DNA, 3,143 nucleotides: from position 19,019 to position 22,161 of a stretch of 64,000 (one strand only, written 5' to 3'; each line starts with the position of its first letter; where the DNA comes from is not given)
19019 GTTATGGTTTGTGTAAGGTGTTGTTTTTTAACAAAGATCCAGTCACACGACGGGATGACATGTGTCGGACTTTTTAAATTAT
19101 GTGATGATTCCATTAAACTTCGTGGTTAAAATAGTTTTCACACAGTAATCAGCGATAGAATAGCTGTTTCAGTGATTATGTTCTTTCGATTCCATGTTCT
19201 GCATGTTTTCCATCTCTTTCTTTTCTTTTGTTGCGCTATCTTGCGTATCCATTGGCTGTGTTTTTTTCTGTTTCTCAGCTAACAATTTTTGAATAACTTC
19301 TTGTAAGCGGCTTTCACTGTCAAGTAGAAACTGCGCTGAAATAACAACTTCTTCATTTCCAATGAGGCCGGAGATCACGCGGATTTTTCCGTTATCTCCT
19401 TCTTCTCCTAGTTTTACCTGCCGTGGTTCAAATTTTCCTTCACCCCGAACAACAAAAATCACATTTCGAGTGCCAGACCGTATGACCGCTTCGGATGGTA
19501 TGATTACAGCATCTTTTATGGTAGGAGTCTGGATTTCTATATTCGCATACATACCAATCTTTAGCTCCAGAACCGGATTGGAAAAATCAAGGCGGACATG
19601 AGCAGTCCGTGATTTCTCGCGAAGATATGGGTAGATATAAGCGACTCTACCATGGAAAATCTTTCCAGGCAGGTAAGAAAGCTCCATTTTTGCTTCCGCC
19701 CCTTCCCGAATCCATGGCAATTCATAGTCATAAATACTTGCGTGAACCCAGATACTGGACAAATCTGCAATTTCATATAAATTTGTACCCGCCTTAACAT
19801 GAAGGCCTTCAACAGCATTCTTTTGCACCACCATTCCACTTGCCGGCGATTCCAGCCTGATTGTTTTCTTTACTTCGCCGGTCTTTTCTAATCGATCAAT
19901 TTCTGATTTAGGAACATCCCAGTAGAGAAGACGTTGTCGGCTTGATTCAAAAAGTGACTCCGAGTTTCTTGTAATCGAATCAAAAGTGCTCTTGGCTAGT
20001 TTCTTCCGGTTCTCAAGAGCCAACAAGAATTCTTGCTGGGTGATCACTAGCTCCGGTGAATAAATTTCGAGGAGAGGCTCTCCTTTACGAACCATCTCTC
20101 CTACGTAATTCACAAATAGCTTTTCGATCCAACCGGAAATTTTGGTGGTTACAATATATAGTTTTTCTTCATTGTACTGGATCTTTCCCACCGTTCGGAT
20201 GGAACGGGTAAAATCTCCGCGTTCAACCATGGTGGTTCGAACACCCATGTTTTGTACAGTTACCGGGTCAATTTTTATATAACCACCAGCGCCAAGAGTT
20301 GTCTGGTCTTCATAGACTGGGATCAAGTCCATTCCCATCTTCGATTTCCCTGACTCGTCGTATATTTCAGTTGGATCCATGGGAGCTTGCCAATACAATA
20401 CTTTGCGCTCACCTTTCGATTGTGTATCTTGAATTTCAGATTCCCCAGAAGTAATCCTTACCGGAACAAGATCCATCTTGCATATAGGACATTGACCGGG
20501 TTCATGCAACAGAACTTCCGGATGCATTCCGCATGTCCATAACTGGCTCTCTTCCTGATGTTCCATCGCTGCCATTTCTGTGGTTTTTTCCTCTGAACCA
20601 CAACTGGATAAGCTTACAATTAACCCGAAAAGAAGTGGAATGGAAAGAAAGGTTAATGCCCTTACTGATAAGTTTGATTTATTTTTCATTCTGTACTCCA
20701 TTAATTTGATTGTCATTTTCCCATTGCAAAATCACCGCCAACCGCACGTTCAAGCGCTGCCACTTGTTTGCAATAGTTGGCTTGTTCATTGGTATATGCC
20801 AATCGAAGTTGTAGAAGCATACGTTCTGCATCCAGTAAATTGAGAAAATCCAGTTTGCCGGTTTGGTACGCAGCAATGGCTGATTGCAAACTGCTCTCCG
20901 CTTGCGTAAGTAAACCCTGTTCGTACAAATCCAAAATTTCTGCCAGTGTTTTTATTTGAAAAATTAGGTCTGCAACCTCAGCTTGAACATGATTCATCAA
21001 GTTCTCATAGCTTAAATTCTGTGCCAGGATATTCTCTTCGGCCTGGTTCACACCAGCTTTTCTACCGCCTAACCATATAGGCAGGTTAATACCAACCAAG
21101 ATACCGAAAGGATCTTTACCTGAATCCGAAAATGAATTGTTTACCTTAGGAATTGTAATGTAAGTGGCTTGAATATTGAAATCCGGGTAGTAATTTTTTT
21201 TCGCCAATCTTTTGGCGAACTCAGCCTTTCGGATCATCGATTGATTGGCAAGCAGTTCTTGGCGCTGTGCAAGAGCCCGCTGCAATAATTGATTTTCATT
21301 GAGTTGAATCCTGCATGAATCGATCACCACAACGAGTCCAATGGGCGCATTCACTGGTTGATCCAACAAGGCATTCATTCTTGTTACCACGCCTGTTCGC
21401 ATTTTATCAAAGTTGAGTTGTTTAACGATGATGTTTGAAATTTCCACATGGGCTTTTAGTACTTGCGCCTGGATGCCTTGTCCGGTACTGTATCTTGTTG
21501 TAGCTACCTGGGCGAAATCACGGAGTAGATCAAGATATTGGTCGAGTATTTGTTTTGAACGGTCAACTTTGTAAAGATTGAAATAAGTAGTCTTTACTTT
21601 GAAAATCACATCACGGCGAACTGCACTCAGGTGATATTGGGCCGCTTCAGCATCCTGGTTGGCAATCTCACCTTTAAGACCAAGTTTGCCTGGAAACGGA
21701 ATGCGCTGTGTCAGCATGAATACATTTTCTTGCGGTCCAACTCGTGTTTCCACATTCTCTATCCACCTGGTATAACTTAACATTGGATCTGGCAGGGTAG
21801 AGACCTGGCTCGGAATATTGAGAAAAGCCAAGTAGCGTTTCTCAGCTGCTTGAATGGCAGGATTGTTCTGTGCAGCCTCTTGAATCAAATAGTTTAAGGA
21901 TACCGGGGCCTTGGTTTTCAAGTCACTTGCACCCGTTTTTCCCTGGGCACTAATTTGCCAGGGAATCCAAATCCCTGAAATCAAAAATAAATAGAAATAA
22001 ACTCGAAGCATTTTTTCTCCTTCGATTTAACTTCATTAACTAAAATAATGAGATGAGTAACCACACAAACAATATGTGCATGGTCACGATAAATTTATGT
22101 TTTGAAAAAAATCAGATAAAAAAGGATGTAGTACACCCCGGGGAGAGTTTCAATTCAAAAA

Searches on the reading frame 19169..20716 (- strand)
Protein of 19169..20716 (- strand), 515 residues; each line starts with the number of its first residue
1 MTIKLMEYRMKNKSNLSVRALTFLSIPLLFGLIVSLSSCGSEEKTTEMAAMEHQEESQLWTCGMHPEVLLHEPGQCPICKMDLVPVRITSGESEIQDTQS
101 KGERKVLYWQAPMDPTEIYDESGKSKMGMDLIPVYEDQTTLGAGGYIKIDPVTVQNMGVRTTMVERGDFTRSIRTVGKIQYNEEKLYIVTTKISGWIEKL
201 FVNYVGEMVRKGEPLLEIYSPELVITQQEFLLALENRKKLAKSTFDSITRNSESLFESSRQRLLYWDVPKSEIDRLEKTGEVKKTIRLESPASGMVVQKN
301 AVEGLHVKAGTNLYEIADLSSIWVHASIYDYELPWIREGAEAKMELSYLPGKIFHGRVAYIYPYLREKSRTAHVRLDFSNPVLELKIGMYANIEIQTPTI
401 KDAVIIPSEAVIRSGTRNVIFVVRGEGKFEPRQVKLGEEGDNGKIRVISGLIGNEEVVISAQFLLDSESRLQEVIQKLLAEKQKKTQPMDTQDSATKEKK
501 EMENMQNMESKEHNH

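Call 36: search_protein_families(library=pfam, proteins=[window:19169-20716:-], max_evalue=0.00001)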
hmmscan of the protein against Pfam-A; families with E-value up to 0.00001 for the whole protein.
window:19169-20716:- (515 aa): 3 families
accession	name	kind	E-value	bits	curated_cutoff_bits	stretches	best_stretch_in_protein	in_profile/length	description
PF16576.10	HlyD_D23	-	7e-79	264.5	30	1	169-391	2-214/214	Barrel-sandwich domain of CusB or HlyD membrane-fusion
PF13437.12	HlyD_3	-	3.5e-17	63.5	22.2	1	288-381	2-96/106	HlyD family secretion protein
PF19335.5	HMBD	-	5.4e-17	61.9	23.6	1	60-86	2-28/28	Heavy metal binding domain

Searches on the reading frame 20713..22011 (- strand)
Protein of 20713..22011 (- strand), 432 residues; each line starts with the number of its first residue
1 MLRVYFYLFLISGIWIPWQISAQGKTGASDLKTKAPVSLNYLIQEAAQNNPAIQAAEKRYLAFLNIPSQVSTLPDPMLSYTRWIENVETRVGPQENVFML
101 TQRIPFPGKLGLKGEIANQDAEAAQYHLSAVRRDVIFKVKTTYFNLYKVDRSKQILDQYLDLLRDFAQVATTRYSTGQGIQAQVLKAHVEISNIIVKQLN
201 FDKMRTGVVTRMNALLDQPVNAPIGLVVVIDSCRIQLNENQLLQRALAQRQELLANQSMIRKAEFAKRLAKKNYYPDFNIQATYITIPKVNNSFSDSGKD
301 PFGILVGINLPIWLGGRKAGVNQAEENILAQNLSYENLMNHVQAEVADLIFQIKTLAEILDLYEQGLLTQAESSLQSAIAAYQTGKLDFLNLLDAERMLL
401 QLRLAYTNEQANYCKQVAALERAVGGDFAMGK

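Call 36: search_protein_families(library=pfam, proteins=[window:20713-22011:-], max_evalue=0.00001)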
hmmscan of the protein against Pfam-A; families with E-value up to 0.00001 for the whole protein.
window:20713-22011:- (432 aa): 1 family
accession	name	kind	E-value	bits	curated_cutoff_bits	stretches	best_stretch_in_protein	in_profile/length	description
PF02321.23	OEP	-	4.4e-44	151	22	2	240-425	2-187/187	Outer membrane efflux protein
